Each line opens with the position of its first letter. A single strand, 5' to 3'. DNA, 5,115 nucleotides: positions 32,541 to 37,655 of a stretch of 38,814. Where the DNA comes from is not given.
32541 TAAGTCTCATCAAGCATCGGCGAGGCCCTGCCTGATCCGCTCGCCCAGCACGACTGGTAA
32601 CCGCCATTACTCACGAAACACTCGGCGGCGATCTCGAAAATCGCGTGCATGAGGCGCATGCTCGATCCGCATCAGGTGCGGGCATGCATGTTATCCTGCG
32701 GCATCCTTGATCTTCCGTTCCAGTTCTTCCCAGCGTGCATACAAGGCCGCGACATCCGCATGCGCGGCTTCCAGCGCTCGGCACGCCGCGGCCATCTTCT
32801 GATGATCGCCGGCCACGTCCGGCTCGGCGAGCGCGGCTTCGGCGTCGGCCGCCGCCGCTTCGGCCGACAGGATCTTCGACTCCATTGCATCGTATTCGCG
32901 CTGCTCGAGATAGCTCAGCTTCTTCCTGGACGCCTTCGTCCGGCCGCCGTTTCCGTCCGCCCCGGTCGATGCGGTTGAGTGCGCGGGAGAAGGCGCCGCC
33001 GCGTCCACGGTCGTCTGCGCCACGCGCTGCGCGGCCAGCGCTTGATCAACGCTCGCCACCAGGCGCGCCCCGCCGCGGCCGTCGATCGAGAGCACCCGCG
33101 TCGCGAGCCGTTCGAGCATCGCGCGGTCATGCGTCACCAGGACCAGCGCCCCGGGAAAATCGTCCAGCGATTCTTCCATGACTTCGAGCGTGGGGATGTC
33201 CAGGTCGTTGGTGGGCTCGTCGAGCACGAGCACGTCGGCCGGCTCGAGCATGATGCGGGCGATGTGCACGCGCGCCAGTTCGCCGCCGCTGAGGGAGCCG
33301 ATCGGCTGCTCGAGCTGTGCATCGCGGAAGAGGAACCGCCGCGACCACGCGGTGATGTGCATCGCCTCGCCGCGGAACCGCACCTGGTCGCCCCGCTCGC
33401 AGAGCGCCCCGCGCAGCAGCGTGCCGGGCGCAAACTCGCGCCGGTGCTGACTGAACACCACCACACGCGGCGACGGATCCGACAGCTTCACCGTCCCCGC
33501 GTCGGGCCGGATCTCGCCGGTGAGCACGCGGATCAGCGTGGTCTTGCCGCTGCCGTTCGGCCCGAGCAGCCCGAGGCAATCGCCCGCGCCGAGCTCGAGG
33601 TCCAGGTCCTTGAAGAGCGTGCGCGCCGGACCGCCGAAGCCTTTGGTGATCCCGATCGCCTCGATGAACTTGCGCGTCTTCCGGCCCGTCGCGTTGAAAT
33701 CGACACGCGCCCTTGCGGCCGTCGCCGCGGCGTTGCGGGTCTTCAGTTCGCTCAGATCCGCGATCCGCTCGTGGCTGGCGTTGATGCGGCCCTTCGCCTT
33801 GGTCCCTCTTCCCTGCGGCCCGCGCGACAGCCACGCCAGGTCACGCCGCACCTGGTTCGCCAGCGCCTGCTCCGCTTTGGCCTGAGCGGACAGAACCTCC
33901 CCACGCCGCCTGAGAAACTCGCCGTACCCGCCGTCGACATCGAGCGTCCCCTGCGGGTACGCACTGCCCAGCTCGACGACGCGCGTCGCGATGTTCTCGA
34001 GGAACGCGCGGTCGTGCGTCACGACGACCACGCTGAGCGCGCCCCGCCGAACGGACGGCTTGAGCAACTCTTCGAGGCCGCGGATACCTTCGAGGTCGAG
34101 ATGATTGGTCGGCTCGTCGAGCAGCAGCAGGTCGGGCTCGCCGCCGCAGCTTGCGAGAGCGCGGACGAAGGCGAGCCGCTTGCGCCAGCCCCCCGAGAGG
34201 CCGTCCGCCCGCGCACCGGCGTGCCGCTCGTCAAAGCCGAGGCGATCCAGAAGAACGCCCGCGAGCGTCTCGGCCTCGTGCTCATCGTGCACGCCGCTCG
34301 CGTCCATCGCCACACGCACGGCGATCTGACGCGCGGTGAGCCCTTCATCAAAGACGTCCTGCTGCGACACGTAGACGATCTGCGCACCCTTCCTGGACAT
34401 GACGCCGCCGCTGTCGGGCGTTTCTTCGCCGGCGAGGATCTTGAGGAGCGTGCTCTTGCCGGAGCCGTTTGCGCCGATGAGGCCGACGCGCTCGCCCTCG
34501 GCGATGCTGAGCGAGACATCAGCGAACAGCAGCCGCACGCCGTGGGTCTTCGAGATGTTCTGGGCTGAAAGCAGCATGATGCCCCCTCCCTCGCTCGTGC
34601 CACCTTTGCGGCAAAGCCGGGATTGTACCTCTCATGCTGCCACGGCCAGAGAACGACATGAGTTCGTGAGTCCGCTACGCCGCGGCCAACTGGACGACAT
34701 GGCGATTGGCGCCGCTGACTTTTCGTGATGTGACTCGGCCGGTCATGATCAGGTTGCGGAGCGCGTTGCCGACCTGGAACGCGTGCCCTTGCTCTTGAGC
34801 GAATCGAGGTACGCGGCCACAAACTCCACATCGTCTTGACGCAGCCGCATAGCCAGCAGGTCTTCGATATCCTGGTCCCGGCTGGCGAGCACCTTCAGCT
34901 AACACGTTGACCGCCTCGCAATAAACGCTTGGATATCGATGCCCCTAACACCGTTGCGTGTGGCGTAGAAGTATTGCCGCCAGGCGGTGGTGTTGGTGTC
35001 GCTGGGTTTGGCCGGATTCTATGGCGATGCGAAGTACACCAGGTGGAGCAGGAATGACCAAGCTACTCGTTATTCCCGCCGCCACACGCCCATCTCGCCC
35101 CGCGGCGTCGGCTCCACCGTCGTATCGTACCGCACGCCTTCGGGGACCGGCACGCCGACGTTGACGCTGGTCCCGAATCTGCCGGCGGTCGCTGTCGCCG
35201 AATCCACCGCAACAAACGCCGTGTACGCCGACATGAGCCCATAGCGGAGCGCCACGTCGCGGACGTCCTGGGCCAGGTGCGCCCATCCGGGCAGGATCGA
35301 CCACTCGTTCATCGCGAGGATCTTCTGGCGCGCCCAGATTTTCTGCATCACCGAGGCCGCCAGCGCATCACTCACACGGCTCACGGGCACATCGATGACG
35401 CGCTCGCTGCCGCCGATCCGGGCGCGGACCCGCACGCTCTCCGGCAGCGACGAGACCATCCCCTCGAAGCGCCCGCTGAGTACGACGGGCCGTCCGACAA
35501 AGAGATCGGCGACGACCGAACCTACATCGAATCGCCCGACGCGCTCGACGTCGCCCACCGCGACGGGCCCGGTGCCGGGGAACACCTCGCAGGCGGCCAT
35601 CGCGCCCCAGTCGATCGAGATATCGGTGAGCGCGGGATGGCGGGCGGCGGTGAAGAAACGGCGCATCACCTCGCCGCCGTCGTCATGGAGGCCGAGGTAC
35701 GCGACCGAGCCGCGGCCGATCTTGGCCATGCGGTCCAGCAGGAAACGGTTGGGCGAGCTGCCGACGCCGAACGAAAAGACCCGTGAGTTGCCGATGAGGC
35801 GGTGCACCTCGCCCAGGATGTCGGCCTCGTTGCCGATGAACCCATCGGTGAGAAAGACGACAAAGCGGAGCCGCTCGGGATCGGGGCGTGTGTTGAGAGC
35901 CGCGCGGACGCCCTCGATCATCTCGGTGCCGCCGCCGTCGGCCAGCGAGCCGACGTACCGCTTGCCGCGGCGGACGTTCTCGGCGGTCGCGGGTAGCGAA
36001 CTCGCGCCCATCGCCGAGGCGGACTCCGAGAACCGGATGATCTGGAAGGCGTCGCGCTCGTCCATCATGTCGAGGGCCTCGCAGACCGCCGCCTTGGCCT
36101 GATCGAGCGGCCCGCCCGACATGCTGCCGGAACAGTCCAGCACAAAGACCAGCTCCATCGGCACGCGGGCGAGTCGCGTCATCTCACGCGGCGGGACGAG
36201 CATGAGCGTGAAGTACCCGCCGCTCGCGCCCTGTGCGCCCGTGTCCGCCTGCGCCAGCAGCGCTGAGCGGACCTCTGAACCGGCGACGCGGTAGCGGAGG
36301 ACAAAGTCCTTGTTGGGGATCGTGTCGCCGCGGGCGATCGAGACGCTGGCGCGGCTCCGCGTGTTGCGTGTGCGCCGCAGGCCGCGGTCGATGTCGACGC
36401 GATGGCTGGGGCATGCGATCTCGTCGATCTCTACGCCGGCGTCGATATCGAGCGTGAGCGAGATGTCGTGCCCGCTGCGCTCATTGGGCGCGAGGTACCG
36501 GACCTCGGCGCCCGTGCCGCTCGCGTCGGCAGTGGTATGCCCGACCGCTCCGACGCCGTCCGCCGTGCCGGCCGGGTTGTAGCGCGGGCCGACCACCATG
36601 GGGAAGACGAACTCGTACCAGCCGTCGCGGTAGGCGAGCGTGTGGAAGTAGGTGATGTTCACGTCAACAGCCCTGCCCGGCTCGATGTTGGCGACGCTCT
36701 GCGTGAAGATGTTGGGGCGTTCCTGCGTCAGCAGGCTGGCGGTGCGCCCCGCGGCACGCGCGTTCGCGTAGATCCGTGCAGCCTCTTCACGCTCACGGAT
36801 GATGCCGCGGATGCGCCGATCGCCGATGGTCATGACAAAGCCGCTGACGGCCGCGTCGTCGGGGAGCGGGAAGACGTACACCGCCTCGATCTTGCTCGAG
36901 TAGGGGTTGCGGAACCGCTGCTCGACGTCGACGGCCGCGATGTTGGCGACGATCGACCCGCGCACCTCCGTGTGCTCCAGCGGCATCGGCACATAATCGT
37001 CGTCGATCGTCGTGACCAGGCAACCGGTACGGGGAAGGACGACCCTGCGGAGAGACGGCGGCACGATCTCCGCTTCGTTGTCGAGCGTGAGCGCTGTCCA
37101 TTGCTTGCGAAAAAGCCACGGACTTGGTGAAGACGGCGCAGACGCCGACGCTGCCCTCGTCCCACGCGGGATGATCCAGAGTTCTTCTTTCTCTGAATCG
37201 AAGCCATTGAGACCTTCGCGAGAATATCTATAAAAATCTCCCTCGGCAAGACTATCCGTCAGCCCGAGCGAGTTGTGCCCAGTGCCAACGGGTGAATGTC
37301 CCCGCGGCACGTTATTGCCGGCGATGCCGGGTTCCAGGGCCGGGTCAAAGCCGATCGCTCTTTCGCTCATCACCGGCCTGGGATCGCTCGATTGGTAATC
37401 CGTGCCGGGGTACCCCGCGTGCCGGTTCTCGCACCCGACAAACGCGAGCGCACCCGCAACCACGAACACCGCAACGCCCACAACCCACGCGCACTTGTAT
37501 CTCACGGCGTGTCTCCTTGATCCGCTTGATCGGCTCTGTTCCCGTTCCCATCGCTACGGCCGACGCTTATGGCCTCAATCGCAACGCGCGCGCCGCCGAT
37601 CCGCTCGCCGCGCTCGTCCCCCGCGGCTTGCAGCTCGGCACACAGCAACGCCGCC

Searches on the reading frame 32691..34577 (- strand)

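Call 20: search_protein_families(library=pfam, proteins=[window:32691-34577:-], max_evalue=0.001)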
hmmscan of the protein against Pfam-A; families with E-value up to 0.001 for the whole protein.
window:32691-34577:- (628 aa): 20 families
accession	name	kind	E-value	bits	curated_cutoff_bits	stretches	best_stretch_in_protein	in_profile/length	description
PF00005.33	ABC_tran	-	4e-54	183.4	25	2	19-158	2-137/137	ABC transporter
PF13304.12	AAA_21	-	1.2e-17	65.4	27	1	32-49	3-20/304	AAA domain, putative AbiEii toxin, Type IV TA system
PF16326.10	ABC_tran_CTD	-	3.8e-16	59.5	32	1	553-620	1-68/69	ABC transporter C-terminal domain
PF02463.25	SMC_N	-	9.2e-09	35.5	40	0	126-197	136-206/220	RecF/RecN/SMC N terminal domain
PF13555.12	AAA_29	-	2.8e-07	30.6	27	0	21-45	15-39/61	P-loop containing region of AAA domain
PF13191.12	AAA_16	-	2.2e-06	28.7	32.6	1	29-155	25-140/167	AAA ATPase domain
PF13476.12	AAA_23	-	4.8e-06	27.8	27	0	322-352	10-39/201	AAA domain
PF13521.12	AAA_28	-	1.3e-05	25.9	27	0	30-112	1-81/164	AAA domain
PF13401.12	AAA_22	-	2.3e-05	25.2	27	0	334-371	7-35/130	AAA domain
PF00004.35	AAA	-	4e-05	24.5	21.2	0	337-361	3-27/131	ATPase family associated with various cellular activities (AAA)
PF03193.22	RsgA_GTPase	-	0.00018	21.8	30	0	28-59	106-137/174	RsgA GTPase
PF24389.1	ORC-CDC6-like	-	0.00018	20.8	27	0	337-354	37-54/571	ORC-CDC6-like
PF13671.12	AAA_33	-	0.00021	22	27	0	337-356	4-23/143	AAA domain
PF13175.12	AAA_15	-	0.00034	20.8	32.1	0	33-48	28-43/374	AAA ATPase domain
PF00720.22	SSI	-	0.00035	20.9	23.9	1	578-615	22-59/92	Subtilisin inhibitor-like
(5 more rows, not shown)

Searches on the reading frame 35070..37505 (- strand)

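Call 20: search_protein_families(library=pfam, proteins=[window:35070-37505:-], max_evalue=0.001)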
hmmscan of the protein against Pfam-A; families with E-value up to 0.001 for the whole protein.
window:35070-37505:- (811 aa): 5 families
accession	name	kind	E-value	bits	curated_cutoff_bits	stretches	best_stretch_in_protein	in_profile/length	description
PF08487.16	VIT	-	5.9e-36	123.5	26.5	1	176-286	1-111/111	Vault protein inter-alpha-trypsin domain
PF13768.12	VWA_3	-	2.6e-12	47.5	27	1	451-600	2-152/155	von Willebrand factor type A domain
PF13757.12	VIT_2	-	2.8e-12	46.8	23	1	172-240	10-78/78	Vault protein inter-alpha-trypsin domain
PF00092.34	VWA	-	4.7e-09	37.1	23.8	1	452-598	2-155/174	von Willebrand factor type A domain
PF13519.12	VWA_2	-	5.1e-09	37.1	27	1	452-555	1-106/107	von Willebrand factor type A domain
